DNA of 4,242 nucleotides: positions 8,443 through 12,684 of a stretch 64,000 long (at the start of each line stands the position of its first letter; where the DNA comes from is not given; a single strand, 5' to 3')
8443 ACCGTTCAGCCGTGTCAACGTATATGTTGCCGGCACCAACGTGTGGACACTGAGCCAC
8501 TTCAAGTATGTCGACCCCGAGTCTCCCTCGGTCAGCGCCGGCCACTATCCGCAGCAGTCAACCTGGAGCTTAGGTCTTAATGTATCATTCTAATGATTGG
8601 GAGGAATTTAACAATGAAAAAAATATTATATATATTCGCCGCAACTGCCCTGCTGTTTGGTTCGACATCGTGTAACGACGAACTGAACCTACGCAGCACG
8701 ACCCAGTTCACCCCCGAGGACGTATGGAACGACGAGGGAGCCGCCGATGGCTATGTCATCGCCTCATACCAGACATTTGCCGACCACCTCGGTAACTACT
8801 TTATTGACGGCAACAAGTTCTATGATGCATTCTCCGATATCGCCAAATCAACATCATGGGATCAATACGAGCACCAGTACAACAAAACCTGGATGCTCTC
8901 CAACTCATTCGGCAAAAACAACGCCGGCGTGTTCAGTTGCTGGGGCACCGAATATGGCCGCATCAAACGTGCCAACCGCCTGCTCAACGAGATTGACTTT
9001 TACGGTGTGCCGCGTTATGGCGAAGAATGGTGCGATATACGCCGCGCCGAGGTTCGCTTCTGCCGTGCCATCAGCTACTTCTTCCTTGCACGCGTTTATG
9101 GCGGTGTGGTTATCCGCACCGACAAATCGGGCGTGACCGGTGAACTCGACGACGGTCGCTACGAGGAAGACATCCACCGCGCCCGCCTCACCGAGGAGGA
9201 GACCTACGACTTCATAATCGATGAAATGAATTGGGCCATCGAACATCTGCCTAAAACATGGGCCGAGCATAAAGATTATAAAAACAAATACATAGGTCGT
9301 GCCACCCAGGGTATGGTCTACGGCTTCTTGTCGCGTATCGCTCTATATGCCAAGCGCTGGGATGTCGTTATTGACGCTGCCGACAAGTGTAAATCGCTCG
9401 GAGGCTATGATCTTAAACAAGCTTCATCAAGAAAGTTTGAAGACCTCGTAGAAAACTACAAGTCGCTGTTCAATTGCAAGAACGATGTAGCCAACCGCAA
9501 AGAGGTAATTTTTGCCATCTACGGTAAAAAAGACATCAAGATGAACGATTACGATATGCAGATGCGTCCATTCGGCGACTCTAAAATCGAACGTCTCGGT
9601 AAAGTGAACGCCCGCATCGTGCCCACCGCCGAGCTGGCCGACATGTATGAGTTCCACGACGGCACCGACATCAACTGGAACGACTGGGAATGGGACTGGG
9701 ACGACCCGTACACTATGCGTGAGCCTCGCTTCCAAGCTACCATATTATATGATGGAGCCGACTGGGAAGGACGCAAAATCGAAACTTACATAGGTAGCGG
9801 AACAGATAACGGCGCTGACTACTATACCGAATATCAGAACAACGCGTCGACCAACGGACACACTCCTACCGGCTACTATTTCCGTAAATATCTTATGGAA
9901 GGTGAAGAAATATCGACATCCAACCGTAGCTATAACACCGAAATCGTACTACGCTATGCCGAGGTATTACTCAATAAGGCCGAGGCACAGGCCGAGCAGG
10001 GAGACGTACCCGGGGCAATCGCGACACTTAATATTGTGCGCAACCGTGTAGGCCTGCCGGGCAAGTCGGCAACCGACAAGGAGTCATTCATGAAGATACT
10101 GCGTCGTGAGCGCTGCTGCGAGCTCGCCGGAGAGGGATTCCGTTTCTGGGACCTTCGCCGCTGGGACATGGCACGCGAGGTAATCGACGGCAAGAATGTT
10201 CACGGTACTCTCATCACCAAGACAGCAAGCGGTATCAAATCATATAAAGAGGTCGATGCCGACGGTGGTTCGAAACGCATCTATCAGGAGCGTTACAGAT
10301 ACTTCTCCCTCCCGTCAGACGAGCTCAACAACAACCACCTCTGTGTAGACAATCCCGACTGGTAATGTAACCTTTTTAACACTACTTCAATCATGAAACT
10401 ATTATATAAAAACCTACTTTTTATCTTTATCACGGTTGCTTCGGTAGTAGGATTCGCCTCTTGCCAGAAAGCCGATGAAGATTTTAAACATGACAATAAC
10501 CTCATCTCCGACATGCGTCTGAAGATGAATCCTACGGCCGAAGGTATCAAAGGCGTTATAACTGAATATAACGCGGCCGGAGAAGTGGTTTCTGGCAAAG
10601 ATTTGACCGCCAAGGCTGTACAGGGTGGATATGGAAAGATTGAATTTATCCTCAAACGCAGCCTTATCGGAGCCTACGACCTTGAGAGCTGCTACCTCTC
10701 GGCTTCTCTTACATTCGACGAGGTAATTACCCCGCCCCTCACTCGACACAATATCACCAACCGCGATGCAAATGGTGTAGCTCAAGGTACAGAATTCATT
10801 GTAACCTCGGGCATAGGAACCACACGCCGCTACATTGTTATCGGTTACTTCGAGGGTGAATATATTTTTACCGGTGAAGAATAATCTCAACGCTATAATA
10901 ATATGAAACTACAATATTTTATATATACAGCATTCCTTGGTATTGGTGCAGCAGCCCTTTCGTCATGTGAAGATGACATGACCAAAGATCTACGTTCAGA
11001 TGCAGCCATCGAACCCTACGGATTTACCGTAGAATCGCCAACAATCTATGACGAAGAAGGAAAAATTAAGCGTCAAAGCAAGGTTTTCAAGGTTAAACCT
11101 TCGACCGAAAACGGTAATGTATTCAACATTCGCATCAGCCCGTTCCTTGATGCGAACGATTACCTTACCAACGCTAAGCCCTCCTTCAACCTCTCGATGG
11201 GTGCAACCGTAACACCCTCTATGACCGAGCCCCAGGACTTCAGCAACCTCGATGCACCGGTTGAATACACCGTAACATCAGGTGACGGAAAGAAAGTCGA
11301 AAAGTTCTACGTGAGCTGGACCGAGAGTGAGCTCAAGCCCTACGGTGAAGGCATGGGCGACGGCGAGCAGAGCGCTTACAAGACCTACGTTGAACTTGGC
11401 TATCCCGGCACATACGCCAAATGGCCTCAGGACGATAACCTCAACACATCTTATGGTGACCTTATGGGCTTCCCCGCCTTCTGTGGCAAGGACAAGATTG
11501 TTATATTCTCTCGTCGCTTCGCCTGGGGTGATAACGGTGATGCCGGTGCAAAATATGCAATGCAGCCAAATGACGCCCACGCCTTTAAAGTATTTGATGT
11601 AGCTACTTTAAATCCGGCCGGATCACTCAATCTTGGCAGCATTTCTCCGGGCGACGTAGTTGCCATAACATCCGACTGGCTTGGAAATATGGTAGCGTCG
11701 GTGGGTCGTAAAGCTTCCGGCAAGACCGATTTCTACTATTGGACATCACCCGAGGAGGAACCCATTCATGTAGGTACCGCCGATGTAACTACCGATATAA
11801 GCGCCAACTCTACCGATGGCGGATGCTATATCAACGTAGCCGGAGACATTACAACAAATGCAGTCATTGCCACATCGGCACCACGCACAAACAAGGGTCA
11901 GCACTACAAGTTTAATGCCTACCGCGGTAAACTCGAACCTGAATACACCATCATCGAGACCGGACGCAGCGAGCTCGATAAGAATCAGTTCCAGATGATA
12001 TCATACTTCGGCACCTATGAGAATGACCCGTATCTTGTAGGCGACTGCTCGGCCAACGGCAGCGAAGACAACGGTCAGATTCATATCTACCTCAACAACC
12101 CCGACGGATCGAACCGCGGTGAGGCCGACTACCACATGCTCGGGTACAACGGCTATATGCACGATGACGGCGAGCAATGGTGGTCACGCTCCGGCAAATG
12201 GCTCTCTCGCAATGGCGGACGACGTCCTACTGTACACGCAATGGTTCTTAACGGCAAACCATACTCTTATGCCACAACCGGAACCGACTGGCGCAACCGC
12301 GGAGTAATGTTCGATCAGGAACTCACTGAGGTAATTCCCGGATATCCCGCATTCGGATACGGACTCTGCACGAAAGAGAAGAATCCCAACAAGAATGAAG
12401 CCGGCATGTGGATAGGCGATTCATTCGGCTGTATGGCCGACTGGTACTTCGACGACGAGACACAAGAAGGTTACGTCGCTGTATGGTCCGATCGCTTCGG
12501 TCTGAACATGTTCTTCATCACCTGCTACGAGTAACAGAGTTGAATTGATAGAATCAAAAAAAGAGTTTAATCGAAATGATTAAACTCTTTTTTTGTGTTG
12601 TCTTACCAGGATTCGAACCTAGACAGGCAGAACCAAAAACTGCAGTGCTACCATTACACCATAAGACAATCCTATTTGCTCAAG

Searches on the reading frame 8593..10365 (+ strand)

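Call 18: search_protein_families(library=pfam, proteins=[window:8593-10365:+], max_evalue=0.001)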
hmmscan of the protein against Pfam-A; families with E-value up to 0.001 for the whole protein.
window:8593-10365:+ (590 aa): 2 families
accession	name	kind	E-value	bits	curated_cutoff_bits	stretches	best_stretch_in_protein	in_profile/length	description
PF07980.17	SusD_RagB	-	3e-53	181.8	23.1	1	303-590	1-297/297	SusD family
PF14322.12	SusD-like_3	-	2.9e-19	70.5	27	1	41-251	12-191/191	Starch-binding associating with outer membrane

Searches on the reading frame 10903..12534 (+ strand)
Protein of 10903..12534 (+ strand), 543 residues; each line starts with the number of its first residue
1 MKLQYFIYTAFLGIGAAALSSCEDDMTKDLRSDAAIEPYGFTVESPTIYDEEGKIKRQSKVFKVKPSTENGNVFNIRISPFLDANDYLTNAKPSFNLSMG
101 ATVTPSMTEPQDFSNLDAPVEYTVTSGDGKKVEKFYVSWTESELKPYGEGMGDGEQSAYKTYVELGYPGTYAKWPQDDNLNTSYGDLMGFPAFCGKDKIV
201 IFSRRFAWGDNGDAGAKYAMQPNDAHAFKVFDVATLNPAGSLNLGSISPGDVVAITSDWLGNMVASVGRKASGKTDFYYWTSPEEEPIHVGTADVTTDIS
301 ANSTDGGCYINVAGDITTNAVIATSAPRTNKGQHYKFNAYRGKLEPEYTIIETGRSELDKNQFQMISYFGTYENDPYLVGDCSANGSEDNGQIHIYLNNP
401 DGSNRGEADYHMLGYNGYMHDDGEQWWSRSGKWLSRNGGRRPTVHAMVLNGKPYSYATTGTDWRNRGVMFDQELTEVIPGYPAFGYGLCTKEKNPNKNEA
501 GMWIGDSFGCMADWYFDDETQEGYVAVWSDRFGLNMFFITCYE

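Call 18: search_protein_families(library=pfam, proteins=[window:10903-12534:+], max_evalue=0.001)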
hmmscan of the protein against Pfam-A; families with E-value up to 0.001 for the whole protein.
window:10903-12534:+ (543 aa): 1 family
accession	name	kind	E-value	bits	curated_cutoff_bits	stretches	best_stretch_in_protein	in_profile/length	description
PF16410.10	DUF5018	-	4.1e-05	23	38.2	0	86-148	163-222/352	Domain of unknown function (DUF5018)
